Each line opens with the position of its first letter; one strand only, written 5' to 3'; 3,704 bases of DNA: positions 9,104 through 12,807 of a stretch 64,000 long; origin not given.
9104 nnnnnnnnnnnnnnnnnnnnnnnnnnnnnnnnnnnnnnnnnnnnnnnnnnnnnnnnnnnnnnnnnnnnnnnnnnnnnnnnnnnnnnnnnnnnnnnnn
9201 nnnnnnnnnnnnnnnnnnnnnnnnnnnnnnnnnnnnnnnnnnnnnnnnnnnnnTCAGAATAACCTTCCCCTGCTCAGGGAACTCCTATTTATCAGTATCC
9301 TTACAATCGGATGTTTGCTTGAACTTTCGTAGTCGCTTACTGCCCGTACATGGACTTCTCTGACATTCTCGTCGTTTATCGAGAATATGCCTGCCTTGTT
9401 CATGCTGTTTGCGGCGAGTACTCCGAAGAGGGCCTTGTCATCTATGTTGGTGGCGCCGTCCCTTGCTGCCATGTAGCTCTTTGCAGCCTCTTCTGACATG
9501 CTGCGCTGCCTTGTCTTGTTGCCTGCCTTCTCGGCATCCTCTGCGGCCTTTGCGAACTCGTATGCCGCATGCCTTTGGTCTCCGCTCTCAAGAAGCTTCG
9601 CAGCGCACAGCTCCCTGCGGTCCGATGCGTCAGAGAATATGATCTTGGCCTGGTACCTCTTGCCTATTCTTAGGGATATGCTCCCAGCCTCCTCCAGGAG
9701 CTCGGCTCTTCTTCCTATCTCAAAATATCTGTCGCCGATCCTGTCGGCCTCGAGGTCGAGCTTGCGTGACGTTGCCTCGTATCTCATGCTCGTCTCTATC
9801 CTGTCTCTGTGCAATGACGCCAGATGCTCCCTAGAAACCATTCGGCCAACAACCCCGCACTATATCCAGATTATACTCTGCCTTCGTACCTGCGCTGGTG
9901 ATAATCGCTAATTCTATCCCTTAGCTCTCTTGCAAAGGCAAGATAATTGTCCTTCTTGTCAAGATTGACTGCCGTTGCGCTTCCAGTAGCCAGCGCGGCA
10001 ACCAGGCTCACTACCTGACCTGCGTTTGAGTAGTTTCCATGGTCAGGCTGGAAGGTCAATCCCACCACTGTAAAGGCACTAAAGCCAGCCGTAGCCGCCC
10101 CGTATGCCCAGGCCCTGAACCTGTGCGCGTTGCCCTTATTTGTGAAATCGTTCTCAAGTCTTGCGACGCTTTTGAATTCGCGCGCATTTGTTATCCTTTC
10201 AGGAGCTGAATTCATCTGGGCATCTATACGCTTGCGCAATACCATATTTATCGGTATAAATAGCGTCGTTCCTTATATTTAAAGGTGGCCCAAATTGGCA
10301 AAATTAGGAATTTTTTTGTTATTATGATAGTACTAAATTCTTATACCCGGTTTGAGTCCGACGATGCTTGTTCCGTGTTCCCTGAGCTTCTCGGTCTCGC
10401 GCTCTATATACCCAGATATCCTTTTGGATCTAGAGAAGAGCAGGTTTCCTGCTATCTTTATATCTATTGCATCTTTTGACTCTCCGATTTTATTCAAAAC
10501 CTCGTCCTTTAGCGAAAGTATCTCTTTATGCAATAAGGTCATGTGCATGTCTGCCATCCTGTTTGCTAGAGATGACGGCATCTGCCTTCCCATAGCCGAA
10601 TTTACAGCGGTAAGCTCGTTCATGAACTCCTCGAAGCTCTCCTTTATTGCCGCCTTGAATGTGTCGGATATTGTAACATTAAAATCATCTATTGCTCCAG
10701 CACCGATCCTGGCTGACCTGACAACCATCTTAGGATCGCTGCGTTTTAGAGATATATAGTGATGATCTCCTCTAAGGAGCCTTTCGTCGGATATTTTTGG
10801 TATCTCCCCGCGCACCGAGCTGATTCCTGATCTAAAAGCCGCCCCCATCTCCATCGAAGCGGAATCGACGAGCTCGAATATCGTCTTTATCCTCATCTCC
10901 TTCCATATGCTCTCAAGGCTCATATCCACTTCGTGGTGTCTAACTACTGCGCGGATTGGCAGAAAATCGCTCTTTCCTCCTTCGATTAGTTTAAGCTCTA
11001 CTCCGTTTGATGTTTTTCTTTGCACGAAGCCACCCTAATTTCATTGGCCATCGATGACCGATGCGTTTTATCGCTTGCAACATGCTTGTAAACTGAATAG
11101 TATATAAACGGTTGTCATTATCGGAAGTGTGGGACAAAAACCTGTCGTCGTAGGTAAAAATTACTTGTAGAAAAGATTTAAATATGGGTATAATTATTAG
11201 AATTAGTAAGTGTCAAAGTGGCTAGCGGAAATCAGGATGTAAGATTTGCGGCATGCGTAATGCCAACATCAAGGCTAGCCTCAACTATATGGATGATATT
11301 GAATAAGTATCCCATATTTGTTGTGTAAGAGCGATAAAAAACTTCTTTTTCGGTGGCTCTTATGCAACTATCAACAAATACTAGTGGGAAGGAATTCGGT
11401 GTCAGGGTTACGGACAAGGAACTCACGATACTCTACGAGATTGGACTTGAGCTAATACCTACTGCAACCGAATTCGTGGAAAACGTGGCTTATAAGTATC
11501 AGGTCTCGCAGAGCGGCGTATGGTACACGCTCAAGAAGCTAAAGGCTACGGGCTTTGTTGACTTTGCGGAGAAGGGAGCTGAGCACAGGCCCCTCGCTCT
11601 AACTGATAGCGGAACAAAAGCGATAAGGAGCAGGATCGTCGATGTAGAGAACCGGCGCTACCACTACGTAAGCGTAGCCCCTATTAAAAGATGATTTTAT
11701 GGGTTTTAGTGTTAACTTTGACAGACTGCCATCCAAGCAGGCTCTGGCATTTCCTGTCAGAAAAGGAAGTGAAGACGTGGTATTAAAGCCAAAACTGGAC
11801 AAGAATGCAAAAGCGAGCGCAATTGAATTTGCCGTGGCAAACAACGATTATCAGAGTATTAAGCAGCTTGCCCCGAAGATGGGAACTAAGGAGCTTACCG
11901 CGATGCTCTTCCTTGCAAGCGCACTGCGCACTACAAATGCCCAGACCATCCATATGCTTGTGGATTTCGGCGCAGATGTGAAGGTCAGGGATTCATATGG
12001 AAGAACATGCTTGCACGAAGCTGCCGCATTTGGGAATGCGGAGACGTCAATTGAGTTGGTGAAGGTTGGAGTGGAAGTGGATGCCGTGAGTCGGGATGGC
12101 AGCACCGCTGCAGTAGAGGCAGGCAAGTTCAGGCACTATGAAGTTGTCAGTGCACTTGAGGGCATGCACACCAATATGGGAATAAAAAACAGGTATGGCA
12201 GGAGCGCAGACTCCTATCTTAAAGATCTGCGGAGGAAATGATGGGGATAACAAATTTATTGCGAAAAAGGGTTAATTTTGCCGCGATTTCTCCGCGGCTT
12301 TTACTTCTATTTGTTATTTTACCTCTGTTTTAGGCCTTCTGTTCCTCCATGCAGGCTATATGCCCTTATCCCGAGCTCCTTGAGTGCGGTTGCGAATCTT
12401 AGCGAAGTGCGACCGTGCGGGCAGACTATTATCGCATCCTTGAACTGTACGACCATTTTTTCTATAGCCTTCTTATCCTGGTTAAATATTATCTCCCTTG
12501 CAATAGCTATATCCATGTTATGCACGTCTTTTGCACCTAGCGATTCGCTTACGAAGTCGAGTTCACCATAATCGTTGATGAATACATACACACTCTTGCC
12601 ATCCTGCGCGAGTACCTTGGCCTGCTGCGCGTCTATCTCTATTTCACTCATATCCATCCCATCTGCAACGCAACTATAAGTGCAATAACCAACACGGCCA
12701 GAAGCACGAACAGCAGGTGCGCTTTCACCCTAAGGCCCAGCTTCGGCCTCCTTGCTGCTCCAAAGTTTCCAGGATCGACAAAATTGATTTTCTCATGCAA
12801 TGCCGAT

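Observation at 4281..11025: Nine-gene co-directional cluster built around six tandem, highly divergent minimal kinase-like paralogs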

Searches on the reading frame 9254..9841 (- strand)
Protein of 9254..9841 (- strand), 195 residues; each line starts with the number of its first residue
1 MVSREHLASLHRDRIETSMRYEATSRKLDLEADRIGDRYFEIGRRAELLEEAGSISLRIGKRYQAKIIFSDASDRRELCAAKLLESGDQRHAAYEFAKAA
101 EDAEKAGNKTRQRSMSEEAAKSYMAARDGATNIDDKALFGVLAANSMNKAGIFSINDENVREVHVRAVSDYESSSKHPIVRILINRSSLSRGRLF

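Call 3: search_protein_families(library=pfam, proteins=[window:9254-9841:-], max_evalue=1)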
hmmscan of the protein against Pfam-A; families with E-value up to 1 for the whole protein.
window:9254-9841:- (195 aa): 0 families

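Call 4: search_protein_families(library=ncbifam, proteins=[window:9254-9841:-], max_evalue=1)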
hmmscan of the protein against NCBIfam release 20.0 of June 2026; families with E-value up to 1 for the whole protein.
window:9254-9841:- (195 aa): 0 families

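Call 6: search_protein_families(library=padloc, proteins=[window:9254-9841:-], max_evalue=1)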
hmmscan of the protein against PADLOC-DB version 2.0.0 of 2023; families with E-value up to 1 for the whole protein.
window:9254-9841:- (195 aa): 0 families

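Call 7: search_protein_families(library=phrogs, proteins=[window:9254-9841:-], max_evalue=1)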
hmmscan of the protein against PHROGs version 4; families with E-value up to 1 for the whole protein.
window:9254-9841:- (195 aa): 1 family
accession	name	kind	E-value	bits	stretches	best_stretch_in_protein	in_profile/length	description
phrog_7968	-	unknown function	0.46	11.6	1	90-118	22-50/54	-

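Call 36: search_solved_structures(query=window:9254-9841:-, max_evalue=10)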
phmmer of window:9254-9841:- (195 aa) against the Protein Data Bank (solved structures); distinct sequences matched with E-value up to 10: 1.
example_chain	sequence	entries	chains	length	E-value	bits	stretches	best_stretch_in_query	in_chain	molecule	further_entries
1nsx_A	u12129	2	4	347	1.9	11.8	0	43-70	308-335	GALACTOSE MUTAROTASE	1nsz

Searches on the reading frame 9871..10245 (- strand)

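Call 3: search_protein_families(library=pfam, proteins=[window:9871-10245:-], max_evalue=1)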
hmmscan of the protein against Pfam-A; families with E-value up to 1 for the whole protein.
window:9871-10245:- (124 aa): 0 families

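Call 4: search_protein_families(library=ncbifam, proteins=[window:9871-10245:-], max_evalue=1)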
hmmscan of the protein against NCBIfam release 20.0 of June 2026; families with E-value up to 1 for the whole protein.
window:9871-10245:- (124 aa): 3 families
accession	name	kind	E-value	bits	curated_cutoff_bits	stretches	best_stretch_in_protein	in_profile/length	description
NF033634.1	SLATT_1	domain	0.01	15.8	41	1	30-103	9-82/132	SLATT domain-containing protein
NF038176.1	Rv0340_fam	equivalog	0.033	14.8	100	1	39-61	68-90/178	Rv0340 family IniB-related protein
NF033632.1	SLATT_4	domain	0.46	10.3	55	1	50-98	38-82/154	SLATT domain-containing protein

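Call 6: search_protein_families(library=padloc, proteins=[window:9871-10245:-], max_evalue=1)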
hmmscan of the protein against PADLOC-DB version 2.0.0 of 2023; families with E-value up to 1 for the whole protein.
window:9871-10245:- (124 aa): 0 families

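Call 7: search_protein_families(library=phrogs, proteins=[window:9871-10245:-], max_evalue=1)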
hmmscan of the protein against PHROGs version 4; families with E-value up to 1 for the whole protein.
window:9871-10245:- (124 aa): 0 families

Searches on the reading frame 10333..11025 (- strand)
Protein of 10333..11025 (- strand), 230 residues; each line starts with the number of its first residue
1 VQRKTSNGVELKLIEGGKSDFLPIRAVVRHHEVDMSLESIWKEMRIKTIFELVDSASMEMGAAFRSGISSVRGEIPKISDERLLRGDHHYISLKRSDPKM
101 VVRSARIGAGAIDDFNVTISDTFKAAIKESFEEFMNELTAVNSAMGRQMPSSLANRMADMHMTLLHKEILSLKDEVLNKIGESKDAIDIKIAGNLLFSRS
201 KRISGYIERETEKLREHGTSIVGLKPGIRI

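Call 3: search_protein_families(library=pfam, proteins=[window:10333-11025:-], max_evalue=1)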
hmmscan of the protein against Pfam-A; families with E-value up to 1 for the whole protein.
window:10333-11025:- (230 aa): 0 families

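Call 4: search_protein_families(library=ncbifam, proteins=[window:10333-11025:-], max_evalue=1)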
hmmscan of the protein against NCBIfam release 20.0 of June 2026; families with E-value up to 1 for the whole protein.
window:10333-11025:- (230 aa): 2 families
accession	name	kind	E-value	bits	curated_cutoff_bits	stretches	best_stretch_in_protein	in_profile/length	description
NF047781.1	LB099_fam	equivalog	0.018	15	200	1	171-218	35-81/170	LB099 family protein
NF010133.0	PRK13607.1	equivalog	0.043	12.6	339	1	89-171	228-307/443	Xaa-Pro dipeptidase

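Call 6: search_protein_families(library=padloc, proteins=[window:10333-11025:-], max_evalue=1)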
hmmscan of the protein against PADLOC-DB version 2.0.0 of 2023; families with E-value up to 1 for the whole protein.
window:10333-11025:- (230 aa): 0 families

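Call 7: search_protein_families(library=phrogs, proteins=[window:10333-11025:-], max_evalue=1)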
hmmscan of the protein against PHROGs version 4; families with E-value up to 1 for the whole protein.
window:10333-11025:- (230 aa): 1 family
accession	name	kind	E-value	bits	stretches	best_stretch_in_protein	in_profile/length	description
phrog_15299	-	unknown function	0.029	15.7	1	156-214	11-68/86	-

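Call 37: search_solved_structures(query=window:10333-11025:-, max_evalue=10)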
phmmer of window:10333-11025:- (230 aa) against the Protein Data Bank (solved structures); distinct sequences matched with E-value up to 10: 2.
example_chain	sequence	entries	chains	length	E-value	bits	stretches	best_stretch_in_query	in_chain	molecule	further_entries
1joi_A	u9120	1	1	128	1.1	12.3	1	45-121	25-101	AZURIN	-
2wb7_A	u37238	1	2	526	1.2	12.2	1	106-142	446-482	PT26-6P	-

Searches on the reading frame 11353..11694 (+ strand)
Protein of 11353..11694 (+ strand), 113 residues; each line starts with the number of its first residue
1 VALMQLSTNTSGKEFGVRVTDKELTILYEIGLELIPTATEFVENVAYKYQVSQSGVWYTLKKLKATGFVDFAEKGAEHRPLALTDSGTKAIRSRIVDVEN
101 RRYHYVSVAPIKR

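Call 53: search_protein_families(library=ncbifam, proteins=[window:11353-11694:+], max_evalue=1)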
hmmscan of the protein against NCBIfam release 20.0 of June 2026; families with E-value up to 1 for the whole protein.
window:11353-11694:+ (113 aa): 3 families
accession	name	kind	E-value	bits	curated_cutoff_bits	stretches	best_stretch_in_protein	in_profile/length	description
NF047395.1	TransRegLtdR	equivalog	0.0085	15.8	250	1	26-103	57-130/166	transcriptional regulator LdtR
NF008273.0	PRK11050.1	equivalog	0.039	13.6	153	1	45-89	60-100/156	manganese-binding transcriptional regulator MntR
NF033788.1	HTH_metalloreg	subfamily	0.13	12.1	55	1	42-77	28-63/77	metalloregulator ArsR/SmtB family transcription factor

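Call 54: search_protein_families(library=pfam, proteins=[window:11353-11694:+], max_evalue=1)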
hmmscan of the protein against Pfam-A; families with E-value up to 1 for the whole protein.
window:11353-11694:+ (113 aa): 0 families

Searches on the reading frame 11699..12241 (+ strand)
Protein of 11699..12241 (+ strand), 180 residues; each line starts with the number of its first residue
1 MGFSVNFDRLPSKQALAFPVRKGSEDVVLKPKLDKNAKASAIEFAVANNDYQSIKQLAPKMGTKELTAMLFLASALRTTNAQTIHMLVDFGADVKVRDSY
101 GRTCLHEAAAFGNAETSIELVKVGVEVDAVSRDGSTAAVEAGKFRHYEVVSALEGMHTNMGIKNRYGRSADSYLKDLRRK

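Call 53: search_protein_families(library=ncbifam, proteins=[window:11699-12241:+], max_evalue=1)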
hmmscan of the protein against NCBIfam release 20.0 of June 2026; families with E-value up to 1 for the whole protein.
window:11699-12241:+ (180 aa): 6 families
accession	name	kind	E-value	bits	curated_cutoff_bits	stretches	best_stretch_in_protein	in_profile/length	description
NF043029.1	T4SS_AnkY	equivalog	1.7e-07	30.1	600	1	34-137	454-527/543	Dot/Icm T4SS effector AnkY/LegA9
NF041931.2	MzaA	equivalog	6.7e-06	25.2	800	1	72-156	6-90/726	MZA anti-phage system associated sigma-70 family RNA polymerase sigma factor MzaA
NF043028.1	T4SS_AnkX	equivalog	0.0003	19.1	1400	1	53-154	374-478/938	Dot/Icm T4SS effector AnkN/AnkX/LegA8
NF043023.1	T4SS_AnkH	equivalog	0.0024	16.7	600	1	74-151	5-82/467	Dot/Icm T4SS effector AnkH/LegA3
NF043027.1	T4SS_AnkQ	equivalog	0.013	14.2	700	1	70-137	331-400/496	Dot/Icm T4SS effector AnkQ/LegA10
NF043019.1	T4SS_AnkC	equivalog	0.038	12.8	450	1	71-134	100-160/459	Dot/Icm T4SS effector AnkC/LegA12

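Call 54: search_protein_families(library=pfam, proteins=[window:11699-12241:+], max_evalue=1)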
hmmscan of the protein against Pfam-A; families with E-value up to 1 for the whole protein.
window:11699-12241:+ (180 aa): 6 families
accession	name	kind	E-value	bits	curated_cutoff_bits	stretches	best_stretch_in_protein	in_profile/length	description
PF12796.13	Ank_2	-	7.1e-17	62.2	27.3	2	74-153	5-79/90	Ankyrin repeats (3 copies)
PF13637.12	Ank_4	-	9.1e-10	39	22.7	1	82-115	11-44/50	Ankyrin repeats (many copies)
PF00023.36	Ank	-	7.5e-07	29.6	21.1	1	100-130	1-31/33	Ankyrin repeat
PF13606.12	Ank_3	-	0.0012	19.5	22.3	0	100-118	1-19/30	Ankyrin repeat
PF16777.11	RHH_7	-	0.025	15.4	27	1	26-58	18-50/74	Transcriptional regulator, RHH-like, CopG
PF13857.12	Ank_5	-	0.048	14.5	27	1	87-137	1-52/56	Ankyrin repeats (many copies)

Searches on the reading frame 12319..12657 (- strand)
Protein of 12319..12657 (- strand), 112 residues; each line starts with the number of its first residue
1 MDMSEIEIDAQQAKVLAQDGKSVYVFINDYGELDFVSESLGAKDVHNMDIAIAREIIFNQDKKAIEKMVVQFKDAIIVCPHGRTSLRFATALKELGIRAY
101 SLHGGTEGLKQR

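Call 53: search_protein_families(library=ncbifam, proteins=[window:12319-12657:-], max_evalue=1)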
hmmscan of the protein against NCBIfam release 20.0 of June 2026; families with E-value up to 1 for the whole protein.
window:12319-12657:- (112 aa): 1 family
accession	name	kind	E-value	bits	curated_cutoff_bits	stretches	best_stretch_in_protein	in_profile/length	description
NF001195.0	PRK00162.1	equivalog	0.039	14.2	102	1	71-110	56-97/108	thiosulfate sulfurtransferase GlpE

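Call 54: search_protein_families(library=pfam, proteins=[window:12319-12657:-], max_evalue=1)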
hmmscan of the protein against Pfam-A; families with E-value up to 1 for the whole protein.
window:12319-12657:- (112 aa): 4 families
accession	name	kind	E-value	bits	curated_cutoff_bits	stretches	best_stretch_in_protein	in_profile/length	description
PF00581.25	Rhodanese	-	0.0015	19.4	22.2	1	58-110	48-100/102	Rhodanese-like domain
PF00091.31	Tubulin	-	0.032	14.9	33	1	50-99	42-91/190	Tubulin/FtsZ family, GTPase domain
PF11963.13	B-CoV_A_NSP1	-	0.045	13.4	25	1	48-90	72-117/355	Betacoronavirus, lineage A, NSP1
PF18315.6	VCH_CASS14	-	0.25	11.9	26.7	0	42-75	16-48/97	Integron cassette protein VCH_CASS1 chain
